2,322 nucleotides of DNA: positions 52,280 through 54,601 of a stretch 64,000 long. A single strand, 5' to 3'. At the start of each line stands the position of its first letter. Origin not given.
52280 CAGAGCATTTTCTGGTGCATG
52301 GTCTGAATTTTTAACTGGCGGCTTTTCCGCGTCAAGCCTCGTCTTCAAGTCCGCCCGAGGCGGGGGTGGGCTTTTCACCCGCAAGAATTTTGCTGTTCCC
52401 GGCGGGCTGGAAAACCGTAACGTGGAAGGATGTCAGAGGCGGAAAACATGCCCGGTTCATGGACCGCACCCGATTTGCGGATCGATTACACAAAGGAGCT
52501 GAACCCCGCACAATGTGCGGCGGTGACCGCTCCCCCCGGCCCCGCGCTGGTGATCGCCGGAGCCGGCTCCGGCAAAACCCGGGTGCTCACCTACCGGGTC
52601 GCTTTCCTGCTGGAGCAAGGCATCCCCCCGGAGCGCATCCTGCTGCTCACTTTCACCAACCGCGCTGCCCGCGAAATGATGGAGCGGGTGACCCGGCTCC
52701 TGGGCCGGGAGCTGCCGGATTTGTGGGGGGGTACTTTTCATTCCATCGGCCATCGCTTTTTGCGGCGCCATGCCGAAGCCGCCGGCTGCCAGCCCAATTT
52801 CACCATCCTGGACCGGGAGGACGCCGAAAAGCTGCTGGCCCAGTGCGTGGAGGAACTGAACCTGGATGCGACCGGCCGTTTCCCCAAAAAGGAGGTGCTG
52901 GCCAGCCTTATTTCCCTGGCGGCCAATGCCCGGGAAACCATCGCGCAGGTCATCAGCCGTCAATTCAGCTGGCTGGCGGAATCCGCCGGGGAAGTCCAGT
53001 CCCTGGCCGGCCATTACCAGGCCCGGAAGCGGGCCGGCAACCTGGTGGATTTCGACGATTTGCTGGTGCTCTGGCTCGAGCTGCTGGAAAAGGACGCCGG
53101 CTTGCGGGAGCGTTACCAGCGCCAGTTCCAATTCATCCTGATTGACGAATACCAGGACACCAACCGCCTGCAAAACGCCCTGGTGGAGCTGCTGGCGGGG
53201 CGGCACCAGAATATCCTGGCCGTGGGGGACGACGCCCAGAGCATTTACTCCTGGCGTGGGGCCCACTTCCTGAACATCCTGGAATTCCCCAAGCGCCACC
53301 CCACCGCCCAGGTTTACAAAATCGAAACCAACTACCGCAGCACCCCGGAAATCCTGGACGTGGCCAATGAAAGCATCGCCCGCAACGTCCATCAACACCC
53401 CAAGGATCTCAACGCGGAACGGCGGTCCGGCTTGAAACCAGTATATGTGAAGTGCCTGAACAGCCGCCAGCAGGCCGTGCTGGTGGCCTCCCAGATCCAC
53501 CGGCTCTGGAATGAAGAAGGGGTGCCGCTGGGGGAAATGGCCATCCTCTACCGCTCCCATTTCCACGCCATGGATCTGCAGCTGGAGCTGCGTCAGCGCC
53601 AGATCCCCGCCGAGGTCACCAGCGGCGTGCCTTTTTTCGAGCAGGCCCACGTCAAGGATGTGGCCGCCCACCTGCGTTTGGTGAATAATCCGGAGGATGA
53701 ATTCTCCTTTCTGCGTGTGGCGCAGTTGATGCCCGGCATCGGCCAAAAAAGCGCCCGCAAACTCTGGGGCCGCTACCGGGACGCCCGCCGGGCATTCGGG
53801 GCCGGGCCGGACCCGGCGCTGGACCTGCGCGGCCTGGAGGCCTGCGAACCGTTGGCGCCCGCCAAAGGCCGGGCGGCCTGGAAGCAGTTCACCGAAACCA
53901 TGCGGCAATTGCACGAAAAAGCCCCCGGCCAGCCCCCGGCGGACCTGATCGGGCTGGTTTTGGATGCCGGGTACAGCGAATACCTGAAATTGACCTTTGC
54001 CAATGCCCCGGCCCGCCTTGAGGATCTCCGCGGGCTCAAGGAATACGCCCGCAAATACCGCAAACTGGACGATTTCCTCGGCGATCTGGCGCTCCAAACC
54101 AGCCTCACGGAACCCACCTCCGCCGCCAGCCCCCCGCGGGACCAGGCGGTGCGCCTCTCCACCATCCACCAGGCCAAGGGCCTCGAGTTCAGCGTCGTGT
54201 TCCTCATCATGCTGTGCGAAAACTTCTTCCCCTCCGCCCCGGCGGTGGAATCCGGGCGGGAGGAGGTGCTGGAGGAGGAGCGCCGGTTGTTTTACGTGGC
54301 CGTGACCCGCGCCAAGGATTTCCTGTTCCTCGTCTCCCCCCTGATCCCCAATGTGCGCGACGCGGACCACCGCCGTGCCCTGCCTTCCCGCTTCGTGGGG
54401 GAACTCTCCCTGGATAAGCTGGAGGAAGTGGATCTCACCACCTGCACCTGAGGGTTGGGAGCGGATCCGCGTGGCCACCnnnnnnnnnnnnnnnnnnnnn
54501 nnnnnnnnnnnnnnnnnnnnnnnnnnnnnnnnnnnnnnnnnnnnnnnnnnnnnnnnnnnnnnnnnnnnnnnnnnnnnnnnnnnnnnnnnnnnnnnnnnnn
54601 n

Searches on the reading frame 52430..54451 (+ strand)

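Call 3: search_protein_families(library=pfam, proteins=[window:52430-54451:+])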
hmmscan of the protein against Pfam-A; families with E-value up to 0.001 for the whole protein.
window:52430-54451:+ (673 aa): 8 families
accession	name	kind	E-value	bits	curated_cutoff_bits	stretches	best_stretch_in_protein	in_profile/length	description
PF00580.27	UvrD-helicase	-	2.4e-78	264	23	1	24-290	1-270/271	UvrD/REP helicase N-terminal domain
PF13361.12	UvrD_C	-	3.1e-54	185.2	25.6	2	296-447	1-152/350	UvrD-like helicase C-terminal domain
PF13245.12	AAA_19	-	3e-23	82.9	25.1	1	30-274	3-132/134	AAA domain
PF13538.12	UvrD_C_2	-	4.8e-11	42.8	27.4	2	574-595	2-25/52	UvrD-like helicase C-terminal domain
PF13604.12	AAA_30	-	1.5e-07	31.8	27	0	24-86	2-65/191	AAA domain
PF01443.25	Viral_helicase1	-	1.8e-07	31.7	21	0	571-633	174-225/228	Viral superfamily 1 RNA helicase core domain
PF13087.12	AAA_12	-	1e-05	25.6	27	0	568-635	133-191/195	AAA domain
PF13401.12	AAA_22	-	0.00039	21.2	27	0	37-143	6-104/130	AAA domain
